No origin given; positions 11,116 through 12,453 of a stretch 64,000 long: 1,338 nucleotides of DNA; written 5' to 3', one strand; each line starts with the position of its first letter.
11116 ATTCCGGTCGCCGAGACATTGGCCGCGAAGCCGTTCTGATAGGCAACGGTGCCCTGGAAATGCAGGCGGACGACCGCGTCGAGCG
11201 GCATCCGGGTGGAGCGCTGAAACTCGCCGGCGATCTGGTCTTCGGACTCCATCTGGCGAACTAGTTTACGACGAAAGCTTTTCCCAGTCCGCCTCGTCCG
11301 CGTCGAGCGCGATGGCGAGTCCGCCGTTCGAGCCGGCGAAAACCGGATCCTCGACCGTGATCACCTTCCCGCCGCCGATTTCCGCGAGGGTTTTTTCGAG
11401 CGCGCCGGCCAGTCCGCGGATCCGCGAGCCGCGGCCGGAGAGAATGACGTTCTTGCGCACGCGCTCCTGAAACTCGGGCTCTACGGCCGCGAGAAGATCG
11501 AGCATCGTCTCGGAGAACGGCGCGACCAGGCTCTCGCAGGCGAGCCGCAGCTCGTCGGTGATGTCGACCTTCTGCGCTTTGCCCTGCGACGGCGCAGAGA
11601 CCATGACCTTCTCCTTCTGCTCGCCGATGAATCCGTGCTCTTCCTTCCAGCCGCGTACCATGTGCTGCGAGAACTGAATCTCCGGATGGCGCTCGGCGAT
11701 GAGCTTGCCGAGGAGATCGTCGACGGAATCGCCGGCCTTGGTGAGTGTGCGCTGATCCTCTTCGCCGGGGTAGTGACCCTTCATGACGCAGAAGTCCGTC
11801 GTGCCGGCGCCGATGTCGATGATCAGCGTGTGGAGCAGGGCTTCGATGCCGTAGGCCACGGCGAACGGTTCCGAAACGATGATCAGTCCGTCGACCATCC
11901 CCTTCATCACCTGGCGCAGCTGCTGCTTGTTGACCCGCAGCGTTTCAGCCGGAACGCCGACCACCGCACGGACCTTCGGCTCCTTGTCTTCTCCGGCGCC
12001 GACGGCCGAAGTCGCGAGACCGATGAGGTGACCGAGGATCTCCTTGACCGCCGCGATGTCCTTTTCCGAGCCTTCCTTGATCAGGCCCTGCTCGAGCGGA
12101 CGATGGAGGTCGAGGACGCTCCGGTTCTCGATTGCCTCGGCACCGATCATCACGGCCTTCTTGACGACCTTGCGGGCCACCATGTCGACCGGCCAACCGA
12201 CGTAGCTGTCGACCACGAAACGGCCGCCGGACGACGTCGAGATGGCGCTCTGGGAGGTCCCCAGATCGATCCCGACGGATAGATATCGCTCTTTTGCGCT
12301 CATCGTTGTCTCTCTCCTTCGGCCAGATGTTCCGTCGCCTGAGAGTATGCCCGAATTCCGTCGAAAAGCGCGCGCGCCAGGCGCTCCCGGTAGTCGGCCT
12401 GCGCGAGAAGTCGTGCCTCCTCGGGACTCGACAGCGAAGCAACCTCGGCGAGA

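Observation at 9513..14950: Tightly coupled operon: S1-domain protein, membrane Amidase_3, MamK-like actin and PilZ-TM-AMIN protein (candidate c-di-GMP-linked, cytoskeleton-guided peptidoglycan-cleavage module)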

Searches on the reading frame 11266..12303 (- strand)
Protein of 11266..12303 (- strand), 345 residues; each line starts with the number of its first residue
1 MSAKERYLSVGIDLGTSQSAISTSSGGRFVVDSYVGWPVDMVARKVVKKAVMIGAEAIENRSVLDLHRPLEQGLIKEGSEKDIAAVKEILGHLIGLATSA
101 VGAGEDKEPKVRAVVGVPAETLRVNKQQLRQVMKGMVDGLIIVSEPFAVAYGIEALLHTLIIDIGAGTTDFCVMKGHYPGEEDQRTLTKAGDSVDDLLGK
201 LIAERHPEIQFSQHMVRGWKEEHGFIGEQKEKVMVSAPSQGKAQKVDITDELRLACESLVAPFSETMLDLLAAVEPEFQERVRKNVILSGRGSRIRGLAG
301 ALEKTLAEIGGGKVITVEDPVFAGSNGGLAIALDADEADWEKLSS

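Call 6: search_protein_families(library=pfam, proteins=[window:11266-12303:-], max_evalue=0.1)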
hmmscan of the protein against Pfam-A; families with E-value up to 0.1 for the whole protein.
window:11266-12303:- (345 aa): 6 families
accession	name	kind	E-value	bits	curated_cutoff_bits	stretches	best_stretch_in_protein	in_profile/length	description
PF06723.19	MreB_Mbl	-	6.8e-17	61.7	27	1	9-327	3-314/327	MreB/Mbl protein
PF00022.25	Actin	-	8e-07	28.4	27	1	29-215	28-204/410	Actin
PF14450.12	FtsA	-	0.0025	18.6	31.8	0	161-323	2-123/127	Cell division protein FtsA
PF22128.2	Alp7A_like_C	-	0.008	16.4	22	1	159-284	2-118/156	Alp7A C-terminal domain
PF21522.3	MreB-like_C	-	0.052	14.6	27.8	0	161-237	1-77/123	Archaeal actin homologue MreB-like, C-terminal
PF00012.26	HSP70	-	0.064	11.9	20.6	0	138-175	162-204/599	Hsp70 protein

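Call 7: search_protein_families(library=ncbifam, proteins=[window:11266-12303:-], max_evalue=0.1)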
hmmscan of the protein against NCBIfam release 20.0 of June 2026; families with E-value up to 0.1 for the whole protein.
window:11266-12303:- (345 aa): 14 families
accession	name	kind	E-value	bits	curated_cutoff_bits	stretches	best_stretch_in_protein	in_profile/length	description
NF040964.1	MamK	subfamily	6.9e-113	377.1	400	1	8-344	1-331/335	MamK family actin-like protein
NF053558.1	BeeR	equivalog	5.4e-59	199.9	530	1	8-343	1-348/349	BeeR family actin-like protein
NF010539.0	PRK13927.1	subfamily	4.9e-15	55.3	293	1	9-329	8-323/339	rod shape-determining protein MreB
TIGR00904.1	mreB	subfamily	4.4e-12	45.7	365.75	1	9-328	4-322/334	MreB/Mrl family cell shape determining protein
NF053533.1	salactin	equivalog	1.5e-05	24.3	400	1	151-332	143-332/335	actin-like salactin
TIGR01991.1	HscA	equivalog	9.8e-05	21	708.55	1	109-296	129-327/600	Fe-S protein assembly chaperone HscA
NF011660.0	PRK15080.1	equivalog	0.00011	21.5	182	1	112-175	96-159/277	ethanolamine utilization protein EutJ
NF003520.0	PRK05183.1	subfamily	0.00044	18.8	620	1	78-205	123-253/621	Fe-S protein assembly chaperone HscA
NF001413.0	PRK00290.1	equivalog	0.0011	17.5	648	0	111-176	134-203/625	molecular chaperone DnaK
TIGR02350.1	prok_dnaK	equivalog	0.0018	16.7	822.55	0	109-175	129-201/596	molecular chaperone DnaK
TIGR03739.1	PRTRC_D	hypoth_equivalog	0.0029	16.6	214.8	1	158-330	168-316/320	PRTRC system protein D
NF009946.0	PRK13410.1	equivalog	0.017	13.3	1019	0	110-175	135-205/669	molecular chaperone DnaK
NF009947.0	PRK13411.1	equivalog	0.026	12.6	1002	0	108-175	131-204/662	molecular chaperone DnaK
NF002399.0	PRK01433.1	equivalog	0.095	11.3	743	0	111-175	142-211/595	Fe-S protein assembly chaperone HscA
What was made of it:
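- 11266..12303 (-): MamK-family actin-like ATPase of the amidase-linked clade (core gene 2). Its ATG overlaps the amidase stop (ATGA). NCBIfam MamK 377 bits, BeeR 200, MreB 55 (call 7).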

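Call 8: find_homologous_proteins(query=window:11266-12303:-, max_evalue=1e-20)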
Query window:11266-12303:- (345 aa): 5041 proteins with E <= 1e-20 among 8000 candidates; the best 120 are listed.
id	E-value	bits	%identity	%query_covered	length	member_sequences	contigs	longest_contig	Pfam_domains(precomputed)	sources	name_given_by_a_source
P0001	2.1e-218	742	100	100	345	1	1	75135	PF06723.20,PF00022.26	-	-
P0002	6.7e-200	681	91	100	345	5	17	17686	PF06723.20,PF00022.26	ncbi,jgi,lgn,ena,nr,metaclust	ncbi:MAG: rod shape-determining protein [Thermoanaerobaculia bacterium]|jgi:rod shape-determining pr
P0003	1.8e-198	676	91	100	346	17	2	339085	PF06723.20,PF00022.26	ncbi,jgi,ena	-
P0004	3.5e-198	675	90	100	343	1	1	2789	PF06723.20,PF25229.2,PF00022.26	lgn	-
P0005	7.1e-198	674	89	100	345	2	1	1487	PF06723.20,PF00022.26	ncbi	-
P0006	1.2e-197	674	90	100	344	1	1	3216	PF06723.20,PF00022.26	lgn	-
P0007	1.3e-197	674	90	100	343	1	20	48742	PF06723.20,PF00022.26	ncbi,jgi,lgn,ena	jgi:rod shape-determining protein MreB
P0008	1.5e-197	673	90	100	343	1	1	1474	PF06723.20,PF00022.26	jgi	jgi:rod shape-determining protein MreB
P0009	1.6e-197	673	90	100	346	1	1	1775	PF06723.20,PF00022.26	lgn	-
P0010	2.3e-197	673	90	100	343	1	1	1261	PF06723.20,PF00022.26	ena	-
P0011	2.4e-197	673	90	100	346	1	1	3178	PF06723.20,PF00022.26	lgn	-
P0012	2.9e-197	672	90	100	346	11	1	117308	PF06723.20,PF00022.26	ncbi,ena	-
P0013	3.0e-197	672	90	100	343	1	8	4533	PF06723.20,PF00022.26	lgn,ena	-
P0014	5.9e-197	671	89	100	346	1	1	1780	PF06723.20,PF00022.26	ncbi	-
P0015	2.3e-196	670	90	100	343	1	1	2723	PF06723.20,PF00022.26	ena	-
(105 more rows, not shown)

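Call 10: find_related_loci(query=A1, collection=genome_contigs, flank=8000)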
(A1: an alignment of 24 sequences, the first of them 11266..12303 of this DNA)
Query A1 (345 aa) in genome_contigs; peptide patterns used: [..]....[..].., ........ (x = any residue, [..] = any of these).
600 stretches matched a pattern (row limit reached: there are more); 574 encode a relative of the query (tblastn E <= 1e-3); the best 80 are kept; 80 distinct loci.
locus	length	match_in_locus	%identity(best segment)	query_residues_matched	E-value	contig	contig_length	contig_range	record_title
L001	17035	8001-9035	91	1-345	0e+0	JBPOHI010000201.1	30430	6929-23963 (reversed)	MAG: Acidobacteriota bacterium isolate MAG_190 c_000000215687, whole genome shotgun sequence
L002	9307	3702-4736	90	1-345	0e+0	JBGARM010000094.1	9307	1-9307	MAG: Thermoanaerobaculia bacterium isolate MAG_AAO_AS.69 AAOAS-69_NODE_94_length_9307_cov_3.686999, whole genome shotgun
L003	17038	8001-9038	90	1-345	0e+0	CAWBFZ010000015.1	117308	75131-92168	MAG: Thermoanaerobaculia bacterium isolate MFD04716.bin.2.310 genome assembly, contig: contig_67432, whole genome shotgu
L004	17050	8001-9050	88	1-345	0e+0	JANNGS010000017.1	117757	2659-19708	MAG: Thermoanaerobaculia bacterium isolate SOY_6_C_metabat_392 SOY_6_C_k141_1637213, whole genome shotgun sequence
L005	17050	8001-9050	87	1-345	0e+0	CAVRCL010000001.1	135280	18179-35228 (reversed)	MAG: Thermoanaerobaculia bacterium isolate MFD00032.bin.2.65 genome assembly, contig: contig_122102, whole genome shotgu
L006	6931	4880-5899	79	1-345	0e+0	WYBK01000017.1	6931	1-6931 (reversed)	MAG: Acidobacteria bacterium isolate ACD1 k127_18895, whole genome shotgun sequence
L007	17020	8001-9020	76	1-345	2e-177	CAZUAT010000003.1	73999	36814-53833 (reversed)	MAG TPA_asm: uncultured Thermoanaerobaculia bacterium isolate binchicken_co350_62 genome assembly, contig: NODE_536_leng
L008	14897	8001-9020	76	1-345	5e-177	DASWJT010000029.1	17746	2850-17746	MAG TPA_asm: Thermoanaerobaculia bacterium isolate SMAG_U2903 k141_3359400, whole genome shotgun sequence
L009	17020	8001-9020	76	1-345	1e-176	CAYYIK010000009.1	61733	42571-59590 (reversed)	MAG TPA_asm: uncultured Thermoanaerobaculia bacterium isolate binchicken_co235_138 genome assembly, contig: NODE_1151_le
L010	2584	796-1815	75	1-345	0e+0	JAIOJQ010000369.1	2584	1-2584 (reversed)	MAG: Thermoanaerobaculia bacterium isolate MAG_60 contig_241649, whole genome shotgun sequence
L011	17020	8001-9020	77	1-345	2e-175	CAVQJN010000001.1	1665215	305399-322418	MAG: Thermoanaerobaculia bacterium isolate MFD02416.bin.1.114 genome assembly, contig: contig_30979, whole genome shotgu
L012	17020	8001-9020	79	1-345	6e-172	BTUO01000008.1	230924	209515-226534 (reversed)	MAG: Acidobacteriota bacterium AMX-MBFR-36 DNA, sequence08, whole genome shotgun sequence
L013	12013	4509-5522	69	1-344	3e-161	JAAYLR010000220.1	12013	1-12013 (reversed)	MAG: Acidobacteria bacterium isolate AS16jrsBPLL_26 33696_AS16, whole genome shotgun sequence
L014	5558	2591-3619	65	1-345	9e-155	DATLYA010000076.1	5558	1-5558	MAG TPA_asm: Candidatus Methylomirabilota bacterium isolate SMAG_U13260 k141_543572, whole genome shotgun sequence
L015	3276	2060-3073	67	1-344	9e-158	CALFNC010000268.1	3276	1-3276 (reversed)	MAG TPA_asm: uncultured Acidobacteria bacterium isolate ERR1035437_bin.117_CONCOCT_v1.1_MAG genome assembly, contig: ERZ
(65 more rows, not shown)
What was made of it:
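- The pair is present once per genome across whole classes (call 10).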

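Call 18: search_solved_structures(query=window:11266-12303:-, max_evalue=0.00001, show_alignments=1)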
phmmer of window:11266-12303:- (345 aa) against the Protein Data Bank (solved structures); distinct sequences matched with E-value up to 0.00001: 4.
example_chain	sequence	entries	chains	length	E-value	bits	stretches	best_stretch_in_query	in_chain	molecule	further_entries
5ljw_A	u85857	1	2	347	1.3e-78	267.7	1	4-343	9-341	Actin-like ATPase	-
5jyg_A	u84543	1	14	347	2.4e-78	266.8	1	4-343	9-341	Actin-like ATPase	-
5ljv_A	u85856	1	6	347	3.3e-78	266.4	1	4-343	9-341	Actin-like ATPase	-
8r2n_A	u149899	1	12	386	9e-39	136.8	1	6-311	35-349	Actin/actin family protein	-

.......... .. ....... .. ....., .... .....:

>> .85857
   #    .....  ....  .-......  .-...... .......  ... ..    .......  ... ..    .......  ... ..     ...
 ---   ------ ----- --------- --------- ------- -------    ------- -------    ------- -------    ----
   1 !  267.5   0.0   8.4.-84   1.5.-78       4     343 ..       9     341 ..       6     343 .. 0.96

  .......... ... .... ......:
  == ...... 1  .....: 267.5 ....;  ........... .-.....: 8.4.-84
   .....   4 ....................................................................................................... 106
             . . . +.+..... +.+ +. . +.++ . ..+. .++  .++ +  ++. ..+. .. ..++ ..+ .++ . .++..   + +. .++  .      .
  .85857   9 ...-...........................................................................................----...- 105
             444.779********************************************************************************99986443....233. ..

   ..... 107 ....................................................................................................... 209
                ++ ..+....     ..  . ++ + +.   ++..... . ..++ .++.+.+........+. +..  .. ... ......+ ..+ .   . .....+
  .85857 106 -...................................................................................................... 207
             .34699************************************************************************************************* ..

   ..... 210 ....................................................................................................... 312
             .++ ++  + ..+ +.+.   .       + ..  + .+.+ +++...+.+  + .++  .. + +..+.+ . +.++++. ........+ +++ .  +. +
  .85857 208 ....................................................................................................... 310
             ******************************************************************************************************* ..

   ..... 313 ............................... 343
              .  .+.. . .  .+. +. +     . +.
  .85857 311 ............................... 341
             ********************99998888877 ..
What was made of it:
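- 11266..12303 (-): MamK 5LJW 268 bits with phosphate-1, phosphate-2, adenosine motifs and the catalytic Glu (VSEPF) conserved (call 18).
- On MamK family (NCBIfam NF040964): GIDLGTS, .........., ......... and VSEPF align with the MamK 5LJW equivalents (call 18).
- On BeeR (NF053558): The actin core starts at residue 8 (calls 7, 18).
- Closest known: MamK. Same: All nucleotide-binding motifs and the catalytic Glu are conserved (call 18).
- Checked: Against the PDB the best actin match is MamK 5LJW at 268 bits, with all ATP-binding motifs conserved (call 18).
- It retains the MamK ATPase motifs (call 18). The alignment to filament-forming MamK is end to end at 268 bits (call 18).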

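Call 45: search_protein_representatives(protein=window:11266-12303:-)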
Query: 345 residues. Proteins with E-value up to 0.001 (for the whole library): 813; up to 1e-10: 492; up to 1e-30: 168. The best 150 are listed.
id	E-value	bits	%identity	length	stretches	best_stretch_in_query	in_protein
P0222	2.5e-141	486.9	66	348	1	2-344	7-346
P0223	1.4e-95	336.7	67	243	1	1-249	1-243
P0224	8.7e-95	334.0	59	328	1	1-265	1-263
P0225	7.2e-92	324.4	48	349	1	5-342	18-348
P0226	1.5e-90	320.1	60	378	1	1-258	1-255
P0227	2.8e-80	286.4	44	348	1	8-344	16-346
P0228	9.1e-80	284.7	43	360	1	9-341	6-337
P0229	5.4e-78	278.9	64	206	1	134-339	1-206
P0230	1.7e-77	277.2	43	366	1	8-341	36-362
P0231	1.2e-76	274.4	44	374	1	7-343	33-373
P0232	1.6e-75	270.7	63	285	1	56-262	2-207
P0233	2.1e-75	270.3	42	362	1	7-342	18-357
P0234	1.9e-74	267.2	42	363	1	6-343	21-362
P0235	4.8e-74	265.9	49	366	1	10-270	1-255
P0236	2.8e-73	263.3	42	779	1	8-341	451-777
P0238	2.0e-71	257.3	42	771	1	7-342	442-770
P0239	3.1e-71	256.6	41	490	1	6-343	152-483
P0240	1.5e-70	254.4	41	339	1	6-344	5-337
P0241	9.3e-70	251.8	40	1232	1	7-341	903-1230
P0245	3.1e-68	246.8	40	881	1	5-341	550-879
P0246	3.3e-68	246.7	40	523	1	8-342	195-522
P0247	4.7e-68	246.2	41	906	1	7-341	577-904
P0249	1.4e-67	244.6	41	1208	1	8-341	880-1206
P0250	2.1e-67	244.1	38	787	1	3-342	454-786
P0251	3.9e-67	243.2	39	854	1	7-343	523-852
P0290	1.6e-55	205.0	42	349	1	8-261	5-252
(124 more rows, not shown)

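Call 46: search_protein_families(library=pfam, proteins=[P0236, P0238, P0239, P0241, P0245, P0246, P0247, P0249, P0250, P0251], max_evalue=0.001)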
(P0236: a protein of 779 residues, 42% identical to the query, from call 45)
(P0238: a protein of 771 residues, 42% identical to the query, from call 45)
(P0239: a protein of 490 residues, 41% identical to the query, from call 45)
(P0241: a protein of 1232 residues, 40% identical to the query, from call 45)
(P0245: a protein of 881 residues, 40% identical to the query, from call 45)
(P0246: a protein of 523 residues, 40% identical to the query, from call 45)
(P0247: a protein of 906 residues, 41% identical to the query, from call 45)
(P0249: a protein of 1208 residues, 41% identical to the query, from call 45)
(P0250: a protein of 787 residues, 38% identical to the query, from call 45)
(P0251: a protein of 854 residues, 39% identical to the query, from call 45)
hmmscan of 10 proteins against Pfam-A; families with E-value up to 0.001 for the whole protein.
P0236 (779 aa): 5 families
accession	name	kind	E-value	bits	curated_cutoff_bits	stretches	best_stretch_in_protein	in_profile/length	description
PF06723.19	MreB_Mbl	-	1.2e-26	93.8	27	1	453-771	4-322/327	MreB/Mbl protein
PF00022.25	Actin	-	3e-11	43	27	1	473-641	29-190/410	Actin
PF25229.1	Salactin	-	4.1e-08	33.1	27.1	1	453-770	4-333/335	Salactin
PF22128.2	Alp7A_like_C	-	0.00024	21.3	22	1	594-706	1-108/156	Alp7A C-terminal domain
PF14450.12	FtsA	-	0.00029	21.6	31.8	1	597-761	2-125/127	Cell division protein FtsA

P0238 (771 aa): 6 families
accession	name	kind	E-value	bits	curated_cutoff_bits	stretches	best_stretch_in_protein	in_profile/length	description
PF06723.19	MreB_Mbl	-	2.4e-29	102.7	27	1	445-762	4-321/327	MreB/Mbl protein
PF00022.25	Actin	-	9.9e-13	47.9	27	1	480-646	44-207/410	Actin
PF14450.12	FtsA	-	1.8e-07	32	31.8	1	589-753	2-125/127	Cell division protein FtsA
PF25229.1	Salactin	-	9.7e-07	28.6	27.1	1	445-763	4-334/335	Salactin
PF22128.2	Alp7A_like_C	-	2.8e-05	24.4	22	1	588-742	3-145/156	Alp7A C-terminal domain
PF21522.3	MreB-like_C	-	0.00032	21.7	27.8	0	589-696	1-105/123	Archaeal actin homologue MreB-like, C-terminal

P0239 (490 aa): 3 families
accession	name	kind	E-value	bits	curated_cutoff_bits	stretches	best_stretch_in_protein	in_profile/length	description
PF06723.19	MreB_Mbl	-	2e-26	93.1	27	1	155-446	3-297/327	MreB/Mbl protein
PF00022.25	Actin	-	1.5e-14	53.8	27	1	174-364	27-209/410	Actin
PF25229.1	Salactin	-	0.00015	21.4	27.1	1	198-474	46-333/335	Salactin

P0241 (1232 aa): 3 families
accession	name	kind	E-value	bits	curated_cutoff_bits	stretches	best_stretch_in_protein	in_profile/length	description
PF06723.19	MreB_Mbl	-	1.3e-28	100.3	27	1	906-1224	4-322/327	MreB/Mbl protein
PF00022.25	Actin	-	5.6e-13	48.7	27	1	927-1094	30-190/410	Actin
PF14450.12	FtsA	-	2.2e-07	31.7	31.8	1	1050-1197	2-105/127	Cell division protein FtsA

P0245 (881 aa): 2 families
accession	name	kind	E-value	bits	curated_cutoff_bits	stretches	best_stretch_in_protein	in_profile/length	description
PF06723.19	MreB_Mbl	-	3.4e-25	89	27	1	555-870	4-319/327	MreB/Mbl protein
PF00022.25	Actin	-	3.5e-10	39.5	27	1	589-744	39-192/410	Actin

P0246 (523 aa): 5 families
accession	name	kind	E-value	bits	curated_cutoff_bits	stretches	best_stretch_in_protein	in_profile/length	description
PF06723.19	MreB_Mbl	-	2.9e-32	112.2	27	1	197-514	4-321/327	MreB/Mbl protein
PF00022.25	Actin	-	2e-15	56.7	27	1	217-436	29-240/410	Actin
PF25229.1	Salactin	-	5.6e-12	45.8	27.1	1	197-515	4-334/335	Salactin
PF25216.1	Volactin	-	1e-08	35.5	35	1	240-512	61-321/321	Volactin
PF14450.12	FtsA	-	3.3e-06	27.9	31.8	1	341-507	2-127/127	Cell division protein FtsA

P0247 (906 aa): 4 families
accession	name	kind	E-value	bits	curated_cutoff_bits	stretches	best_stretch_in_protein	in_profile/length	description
PF06723.19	MreB_Mbl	-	4.5e-32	111.6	27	1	580-898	4-322/327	MreB/Mbl protein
PF00022.25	Actin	-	1e-12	47.9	27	1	602-768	31-190/410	Actin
PF14450.12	FtsA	-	4.4e-06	27.5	31.8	1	724-869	2-103/127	Cell division protein FtsA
PF22128.2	Alp7A_like_C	-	9.5e-06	25.9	22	1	723-870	3-138/156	Alp7A C-terminal domain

P0249 (1208 aa): 4 families
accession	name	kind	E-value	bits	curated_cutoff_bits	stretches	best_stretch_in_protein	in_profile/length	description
PF06723.19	MreB_Mbl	-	7e-29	101.1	27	1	882-1200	4-322/327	MreB/Mbl protein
PF00022.25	Actin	-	3.3e-10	39.6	27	1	917-1073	44-194/410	Actin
PF14450.12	FtsA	-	2e-05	25.4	31.8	1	1026-1188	2-123/127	Cell division protein FtsA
PF22128.2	Alp7A_like_C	-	0.00039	20.7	22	1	1025-1172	3-138/156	Alp7A C-terminal domain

P0250 (787 aa): 5 families
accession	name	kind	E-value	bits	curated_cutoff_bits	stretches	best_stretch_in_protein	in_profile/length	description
PF06723.19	MreB_Mbl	-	9.4e-24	84.3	27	1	461-777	4-320/327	MreB/Mbl protein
PF00022.25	Actin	-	2.7e-09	36.5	27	1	496-655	44-199/410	Actin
PF25229.1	Salactin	-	6.3e-08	32.5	27.1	1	461-778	4-333/335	Salactin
PF14450.12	FtsA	-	0.00014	22.6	31.8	0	605-750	2-103/127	Cell division protein FtsA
PF22128.2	Alp7A_like_C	-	0.00019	21.7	22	1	604-743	3-130/156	Alp7A C-terminal domain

P0251 (854 aa): 4 families
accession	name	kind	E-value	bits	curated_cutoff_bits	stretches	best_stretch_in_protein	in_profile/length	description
PF06723.19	MreB_Mbl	-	3.1e-27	95.7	27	1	526-839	4-317/327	MreB/Mbl protein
PF00022.25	Actin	-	1.4e-10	40.8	27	1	549-714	32-190/410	Actin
PF14450.12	FtsA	-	4.2e-05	24.3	31.8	1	670-815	2-103/127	Cell division protein FtsA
PF22128.2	Alp7A_like_C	-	0.00048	20.4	22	0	667-778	1-107/156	Alp7A C-terminal domain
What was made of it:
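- Tried and rejected: MamK-like representatives with 150-900 aa N-terminal extensions have no amidase or any other Pfam domain there (call 46).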

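Call 47: find_encoding_contigs(protein=P0225, flank=5000, max_places=3)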
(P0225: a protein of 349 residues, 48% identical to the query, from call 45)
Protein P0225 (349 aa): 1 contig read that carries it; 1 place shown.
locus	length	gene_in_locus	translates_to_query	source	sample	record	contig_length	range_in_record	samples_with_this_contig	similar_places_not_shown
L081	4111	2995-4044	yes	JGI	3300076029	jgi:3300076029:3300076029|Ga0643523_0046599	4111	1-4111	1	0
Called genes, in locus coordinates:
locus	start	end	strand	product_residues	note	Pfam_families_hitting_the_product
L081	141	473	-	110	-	-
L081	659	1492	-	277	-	-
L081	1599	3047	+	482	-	PF01520:Amidase_3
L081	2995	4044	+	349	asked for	PF06723:MreB_Mbl, PF00022:Actin (faint), PF25216:Volactin (weak)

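Call 48: find_encoding_contigs(protein=P0227, flank=6000, max_places=2)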
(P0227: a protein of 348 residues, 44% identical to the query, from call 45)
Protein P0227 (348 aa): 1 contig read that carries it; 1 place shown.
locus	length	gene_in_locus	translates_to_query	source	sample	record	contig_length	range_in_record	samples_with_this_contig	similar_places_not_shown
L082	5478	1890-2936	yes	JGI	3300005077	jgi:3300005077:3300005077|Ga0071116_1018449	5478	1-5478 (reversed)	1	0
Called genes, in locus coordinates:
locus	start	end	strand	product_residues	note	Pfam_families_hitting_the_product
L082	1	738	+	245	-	PF02518:HATPase_c, PF01584:CheW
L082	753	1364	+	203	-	PF04509:CheC, PF13690:CheX (faint), PF04509:CheC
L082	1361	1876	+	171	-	PF03975:CheD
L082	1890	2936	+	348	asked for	PF00022:Actin, PF01869:BcrAD_BadFG (faint), PF06723:MreB_Mbl, PF25229:Salactin, PF25216:Volactin (weak)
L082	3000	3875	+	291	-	-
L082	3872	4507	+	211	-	PF13690:CheX (faint), PF04509:CheC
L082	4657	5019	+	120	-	-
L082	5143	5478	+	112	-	?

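Call 49: find_encoding_contigs(protein=P0228, flank=6000, max_places=2)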
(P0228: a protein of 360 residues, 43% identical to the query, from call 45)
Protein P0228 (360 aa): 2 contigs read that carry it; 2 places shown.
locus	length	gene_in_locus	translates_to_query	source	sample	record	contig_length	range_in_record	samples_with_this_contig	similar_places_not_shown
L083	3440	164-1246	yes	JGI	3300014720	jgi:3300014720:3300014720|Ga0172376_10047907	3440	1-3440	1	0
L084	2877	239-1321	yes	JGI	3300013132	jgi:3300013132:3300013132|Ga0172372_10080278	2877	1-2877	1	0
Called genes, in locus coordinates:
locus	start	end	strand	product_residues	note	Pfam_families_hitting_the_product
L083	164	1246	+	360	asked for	PF00022:Actin (faint), PF06723:MreB_Mbl, PF21523:ParM_N (faint), PF25229:Salactin (weak)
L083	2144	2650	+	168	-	-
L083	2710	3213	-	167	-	PF15891:Nuc_deoxyri_tr2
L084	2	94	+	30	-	?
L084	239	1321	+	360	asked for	PF00022:Actin (faint), PF06723:MreB_Mbl, PF21523:ParM_N (faint), PF25229:Salactin (weak)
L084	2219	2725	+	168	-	-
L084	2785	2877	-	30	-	?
